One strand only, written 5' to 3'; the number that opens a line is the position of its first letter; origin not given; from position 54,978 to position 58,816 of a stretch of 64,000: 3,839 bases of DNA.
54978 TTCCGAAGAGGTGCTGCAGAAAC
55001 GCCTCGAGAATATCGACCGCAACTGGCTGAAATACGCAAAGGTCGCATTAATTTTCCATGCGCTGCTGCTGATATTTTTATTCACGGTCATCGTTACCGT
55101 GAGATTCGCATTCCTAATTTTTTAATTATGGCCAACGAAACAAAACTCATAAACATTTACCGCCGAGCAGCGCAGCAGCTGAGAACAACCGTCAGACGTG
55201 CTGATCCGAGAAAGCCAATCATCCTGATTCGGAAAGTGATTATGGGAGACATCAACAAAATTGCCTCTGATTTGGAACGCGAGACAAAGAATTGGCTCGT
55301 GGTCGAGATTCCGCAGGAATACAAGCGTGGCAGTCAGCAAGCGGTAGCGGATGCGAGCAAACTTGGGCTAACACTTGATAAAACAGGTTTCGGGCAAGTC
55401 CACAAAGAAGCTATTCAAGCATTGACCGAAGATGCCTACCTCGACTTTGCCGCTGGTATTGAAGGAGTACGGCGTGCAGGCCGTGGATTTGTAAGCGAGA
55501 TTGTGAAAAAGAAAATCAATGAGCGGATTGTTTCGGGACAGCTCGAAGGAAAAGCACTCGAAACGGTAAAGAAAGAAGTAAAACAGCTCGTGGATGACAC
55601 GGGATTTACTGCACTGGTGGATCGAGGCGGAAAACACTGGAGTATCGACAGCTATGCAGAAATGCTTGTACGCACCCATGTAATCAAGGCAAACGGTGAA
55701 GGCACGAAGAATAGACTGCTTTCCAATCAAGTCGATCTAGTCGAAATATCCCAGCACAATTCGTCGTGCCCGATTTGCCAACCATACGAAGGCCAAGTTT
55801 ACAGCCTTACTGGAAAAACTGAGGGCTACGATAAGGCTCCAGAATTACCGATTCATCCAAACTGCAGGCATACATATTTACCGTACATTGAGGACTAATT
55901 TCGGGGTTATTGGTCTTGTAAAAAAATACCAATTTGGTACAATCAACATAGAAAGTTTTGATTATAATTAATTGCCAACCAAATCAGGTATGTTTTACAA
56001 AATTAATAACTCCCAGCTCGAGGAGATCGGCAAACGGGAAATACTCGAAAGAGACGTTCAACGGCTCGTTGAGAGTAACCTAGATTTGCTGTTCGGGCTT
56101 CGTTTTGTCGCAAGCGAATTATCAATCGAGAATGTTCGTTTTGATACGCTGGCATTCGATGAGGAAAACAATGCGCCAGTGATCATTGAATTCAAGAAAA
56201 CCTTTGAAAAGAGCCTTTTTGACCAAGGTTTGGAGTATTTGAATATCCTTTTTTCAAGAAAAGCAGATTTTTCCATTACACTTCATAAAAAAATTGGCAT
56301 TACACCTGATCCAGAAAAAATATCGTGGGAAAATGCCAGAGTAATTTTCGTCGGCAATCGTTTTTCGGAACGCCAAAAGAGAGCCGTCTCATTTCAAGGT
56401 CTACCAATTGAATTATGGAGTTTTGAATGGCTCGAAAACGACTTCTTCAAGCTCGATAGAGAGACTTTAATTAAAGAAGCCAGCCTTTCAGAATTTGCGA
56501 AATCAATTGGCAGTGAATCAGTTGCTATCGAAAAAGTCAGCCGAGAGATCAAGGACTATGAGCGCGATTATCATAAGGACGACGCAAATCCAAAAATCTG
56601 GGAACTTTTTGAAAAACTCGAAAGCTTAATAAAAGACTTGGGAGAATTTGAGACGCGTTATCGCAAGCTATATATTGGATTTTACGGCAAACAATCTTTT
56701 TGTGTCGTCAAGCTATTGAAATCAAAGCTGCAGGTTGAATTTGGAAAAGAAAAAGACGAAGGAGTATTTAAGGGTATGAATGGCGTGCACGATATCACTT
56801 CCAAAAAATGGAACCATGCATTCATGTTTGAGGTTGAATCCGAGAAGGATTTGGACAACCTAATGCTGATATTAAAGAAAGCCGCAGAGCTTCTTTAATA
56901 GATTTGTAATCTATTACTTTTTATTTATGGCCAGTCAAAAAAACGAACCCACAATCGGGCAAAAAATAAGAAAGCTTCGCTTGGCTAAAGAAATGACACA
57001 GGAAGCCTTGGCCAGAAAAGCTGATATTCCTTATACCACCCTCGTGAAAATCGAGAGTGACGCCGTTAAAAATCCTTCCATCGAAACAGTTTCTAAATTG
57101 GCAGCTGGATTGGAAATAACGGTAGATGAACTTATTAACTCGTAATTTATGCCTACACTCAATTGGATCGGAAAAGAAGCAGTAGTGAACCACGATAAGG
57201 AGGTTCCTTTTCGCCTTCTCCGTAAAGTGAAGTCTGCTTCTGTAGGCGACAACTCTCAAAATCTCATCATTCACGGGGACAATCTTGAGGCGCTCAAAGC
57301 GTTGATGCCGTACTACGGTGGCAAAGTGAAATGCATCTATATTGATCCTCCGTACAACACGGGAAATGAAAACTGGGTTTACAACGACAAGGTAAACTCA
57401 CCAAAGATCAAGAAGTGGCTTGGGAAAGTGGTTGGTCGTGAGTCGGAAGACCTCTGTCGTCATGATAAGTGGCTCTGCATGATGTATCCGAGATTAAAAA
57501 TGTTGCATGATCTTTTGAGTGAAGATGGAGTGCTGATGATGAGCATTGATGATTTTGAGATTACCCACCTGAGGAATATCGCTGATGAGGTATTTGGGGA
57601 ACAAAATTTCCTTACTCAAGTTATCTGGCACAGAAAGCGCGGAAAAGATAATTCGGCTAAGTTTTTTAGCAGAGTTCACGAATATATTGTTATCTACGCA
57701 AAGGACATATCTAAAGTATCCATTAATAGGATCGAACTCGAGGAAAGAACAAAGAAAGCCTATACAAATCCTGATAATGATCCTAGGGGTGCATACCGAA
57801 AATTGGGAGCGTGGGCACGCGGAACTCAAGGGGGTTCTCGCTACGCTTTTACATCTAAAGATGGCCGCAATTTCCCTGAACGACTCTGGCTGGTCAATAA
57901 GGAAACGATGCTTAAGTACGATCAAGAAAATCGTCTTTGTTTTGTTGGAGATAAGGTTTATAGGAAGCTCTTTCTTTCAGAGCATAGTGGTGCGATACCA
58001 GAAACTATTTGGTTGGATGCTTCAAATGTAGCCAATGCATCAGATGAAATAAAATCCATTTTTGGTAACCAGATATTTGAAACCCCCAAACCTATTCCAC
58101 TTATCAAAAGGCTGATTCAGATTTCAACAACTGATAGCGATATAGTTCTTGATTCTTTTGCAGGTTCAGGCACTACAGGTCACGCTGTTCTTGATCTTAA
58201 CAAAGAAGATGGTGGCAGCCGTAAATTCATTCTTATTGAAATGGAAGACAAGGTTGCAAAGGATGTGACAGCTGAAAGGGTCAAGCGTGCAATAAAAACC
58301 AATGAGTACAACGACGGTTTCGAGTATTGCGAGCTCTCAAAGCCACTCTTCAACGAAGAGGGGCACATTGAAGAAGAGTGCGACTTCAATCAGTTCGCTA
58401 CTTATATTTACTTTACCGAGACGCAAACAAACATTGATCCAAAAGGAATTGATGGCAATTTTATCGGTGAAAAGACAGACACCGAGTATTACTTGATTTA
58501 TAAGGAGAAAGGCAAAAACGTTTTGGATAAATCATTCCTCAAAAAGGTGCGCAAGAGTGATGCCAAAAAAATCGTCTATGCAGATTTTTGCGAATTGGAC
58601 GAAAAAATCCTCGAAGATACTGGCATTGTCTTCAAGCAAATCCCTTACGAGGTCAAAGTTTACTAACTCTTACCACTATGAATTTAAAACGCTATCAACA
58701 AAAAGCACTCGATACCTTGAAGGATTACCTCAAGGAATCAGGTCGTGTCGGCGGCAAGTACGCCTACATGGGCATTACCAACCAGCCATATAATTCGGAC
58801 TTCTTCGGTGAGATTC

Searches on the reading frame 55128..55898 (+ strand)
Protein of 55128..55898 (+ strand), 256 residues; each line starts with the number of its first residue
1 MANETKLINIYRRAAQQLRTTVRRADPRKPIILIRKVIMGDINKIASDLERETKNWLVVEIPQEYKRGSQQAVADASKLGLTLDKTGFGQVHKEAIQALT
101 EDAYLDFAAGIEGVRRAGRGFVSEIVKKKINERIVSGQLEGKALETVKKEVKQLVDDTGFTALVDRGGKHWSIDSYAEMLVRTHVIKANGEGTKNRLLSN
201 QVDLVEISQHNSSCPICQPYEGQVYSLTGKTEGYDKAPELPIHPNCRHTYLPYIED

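Call 4: search_protein_families(library=pfam, proteins=[window:55128-55898:+], max_evalue=1)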
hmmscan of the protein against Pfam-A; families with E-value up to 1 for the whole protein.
window:55128-55898:+ (256 aa): 3 families
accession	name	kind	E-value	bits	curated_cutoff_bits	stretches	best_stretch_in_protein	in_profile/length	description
PF06152.16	Phage_min_cap2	-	6.9e-22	78.3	26.3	1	34-255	55-284/366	Phage minor capsid protein 2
PF04233.19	Phage_Mu_F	-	0.008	17.3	29.6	1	128-248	1-109/112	Phage Mu protein F like protein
PF11248.13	DUF3046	-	0.24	12.2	25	1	175-204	17-46/62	Protein of unknown function (DUF3046)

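Call 5: search_protein_families(library=padloc, proteins=[window:55128-55898:+], max_evalue=1)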
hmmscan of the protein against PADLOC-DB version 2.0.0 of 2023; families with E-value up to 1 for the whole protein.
window:55128-55898:+ (256 aa): 0 families

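Call 6: search_protein_families(library=ncbifam, proteins=[window:55128-55898:+], max_evalue=1)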
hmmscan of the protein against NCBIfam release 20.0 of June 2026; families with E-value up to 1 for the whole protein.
window:55128-55898:+ (256 aa): 2 families
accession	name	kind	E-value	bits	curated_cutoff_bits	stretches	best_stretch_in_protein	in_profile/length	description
TIGR01641.1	phageSPP1_gp7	domain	3.5e-07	30.6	39.65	1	131-253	2-108/109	minor capsid protein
NF052242.1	GTPaseActivMglBThm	equivalog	0.06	13.4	200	1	78-149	30-101/161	GTPase-activating protein MglB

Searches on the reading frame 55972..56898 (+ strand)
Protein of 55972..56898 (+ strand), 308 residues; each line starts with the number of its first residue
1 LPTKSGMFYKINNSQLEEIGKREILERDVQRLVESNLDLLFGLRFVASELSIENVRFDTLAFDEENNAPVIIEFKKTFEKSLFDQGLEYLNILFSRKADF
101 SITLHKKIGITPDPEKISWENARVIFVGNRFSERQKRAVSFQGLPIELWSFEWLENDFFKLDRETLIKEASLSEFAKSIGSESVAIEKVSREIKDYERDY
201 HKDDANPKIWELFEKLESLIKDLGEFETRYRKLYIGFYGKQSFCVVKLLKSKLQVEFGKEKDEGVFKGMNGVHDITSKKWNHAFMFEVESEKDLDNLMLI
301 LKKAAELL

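Call 4: search_protein_families(library=pfam, proteins=[window:55972-56898:+], max_evalue=1)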
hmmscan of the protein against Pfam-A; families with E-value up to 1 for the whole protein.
window:55972-56898:+ (308 aa): 3 families
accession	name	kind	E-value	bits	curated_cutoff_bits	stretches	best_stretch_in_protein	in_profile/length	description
PF18899.5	DUF5655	-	3.4e-10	40.4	24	1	204-306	7-107/109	Domain of unknown function (DUF5655)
PF14082.12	SduA_C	-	0.00011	22.8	27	1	26-94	4-70/159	Shedu protein SduA, C-terminal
PF18928.5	DUF5677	-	0.11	13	27.1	1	169-242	77-145/166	Family of unknown function (DUF5677)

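Call 5: search_protein_families(library=padloc, proteins=[window:55972-56898:+], max_evalue=1)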
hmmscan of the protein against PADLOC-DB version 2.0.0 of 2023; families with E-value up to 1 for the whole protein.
window:55972-56898:+ (308 aa): 2 families
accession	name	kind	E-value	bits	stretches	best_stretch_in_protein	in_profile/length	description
PDLC04945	PDC-S18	-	1.3e-66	223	1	8-304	3-300/302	-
PDLC04946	PDC-S18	-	3.5e-43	146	1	8-304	23-319/365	-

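Call 6: search_protein_families(library=ncbifam, proteins=[window:55972-56898:+], max_evalue=1)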
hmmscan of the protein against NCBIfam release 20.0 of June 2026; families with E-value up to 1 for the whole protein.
window:55972-56898:+ (308 aa): 1 family
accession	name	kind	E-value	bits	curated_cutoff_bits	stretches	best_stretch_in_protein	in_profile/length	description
NF003270.0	PRK04247.1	equivalog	0.043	12.9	216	1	25-77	129-181/250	endonuclease NucS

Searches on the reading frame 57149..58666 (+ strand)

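Call 4: search_protein_families(library=pfam, proteins=[window:57149-58666:+], max_evalue=1)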
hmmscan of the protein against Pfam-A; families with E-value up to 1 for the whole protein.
window:57149-58666:+ (505 aa): 2 families
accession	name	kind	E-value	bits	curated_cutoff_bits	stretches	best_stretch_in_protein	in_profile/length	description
PF01555.25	N6_N4_Mtase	-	7.1e-42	144.3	26.7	1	60-371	1-217/221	DNA methylase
PF03602.21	Cons_hypoth95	-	0.0004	20.5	24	1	12-91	69-142/182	Conserved hypothetical protein 95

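Call 5: search_protein_families(library=padloc, proteins=[window:57149-58666:+], max_evalue=1)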
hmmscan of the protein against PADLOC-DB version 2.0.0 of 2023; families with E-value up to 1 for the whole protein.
window:57149-58666:+ (505 aa): 49 families (the best 25 are shown)
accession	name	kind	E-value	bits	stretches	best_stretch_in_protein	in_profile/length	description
PDLC03644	MTase_III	-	1e-171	570.4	1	1-504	1-541/542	Type III methyltransferase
PDLC03634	MTase_III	-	1.4e-102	342.6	1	4-378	60-457/621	Type III methyltransferase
PDLC03640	MTase_III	-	1.1e-100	335.9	3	1-187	1-200/654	Type III methyltransferase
PDLC03641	MTase_III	-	2.2e-87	292.2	1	4-378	68-459/657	Type III methyltransferase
PDLC03636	MTase_III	-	2.1e-72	242.7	3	100-216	88-204/575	Type III methyltransferase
PDLC03637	MTase_III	-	2.2e-72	242.4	1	6-379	89-467/513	Type III methyltransferase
PDLC03642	MTase_III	-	1.2e-61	207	1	29-404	74-437/528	Type III methyltransferase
PDLC03639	MTase_III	-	5.6e-52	174.9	2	35-218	85-249/639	Type III methyltransferase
PDLC03635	MTase_III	-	1.5e-46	157.4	3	25-84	206-265/708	Type III methyltransferase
PDLC03638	MTase_III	-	4.9e-36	122.4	1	36-382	379-681/816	Type III methyltransferase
PDLC03354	MTase_II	-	1.3e-34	118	1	36-381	54-385/425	Type II methyltransferase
PDLC03646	MTase_III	-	8.5e-33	111.2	2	32-189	466-600/1057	Type III methyltransferase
PDLC03645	MTase_III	-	5.9e-31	105.3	2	24-183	126-271/709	Type III methyltransferase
PDLC03278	MTase_II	-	1.4e-30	105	2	254-377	232-352/390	Type II methyltransferase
PDLC03300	MTase_II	-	8.6e-29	98.5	2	33-198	7-175/302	Type II methyltransferase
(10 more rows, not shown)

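Call 6: search_protein_families(library=ncbifam, proteins=[window:57149-58666:+], max_evalue=1)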
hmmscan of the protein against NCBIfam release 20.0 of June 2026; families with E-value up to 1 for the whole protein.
window:57149-58666:+ (505 aa): 4 families
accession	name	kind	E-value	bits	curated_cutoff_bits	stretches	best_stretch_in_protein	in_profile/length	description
NF008572.0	PRK11524.1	equivalog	2e-15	56.7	292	2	312-371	197-250/294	adenine-specific DNA-methyltransferase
NF050803.1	DnaMtaseCcrMCaul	equivalog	1.9e-12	46.8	830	2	297-385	173-254/350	adenine-specific DNA-methyltransferase CcrM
NF010253.0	PRK13699.1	subfamily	1.3e-06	28.3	244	1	305-391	139-221/226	DNA methyltransferase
TIGR00095.1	TIGR00095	equivalog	0.0018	18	117.5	1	48-79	114-144/194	16S rRNA (guanine(966)-N(2))-methyltransferase RsmD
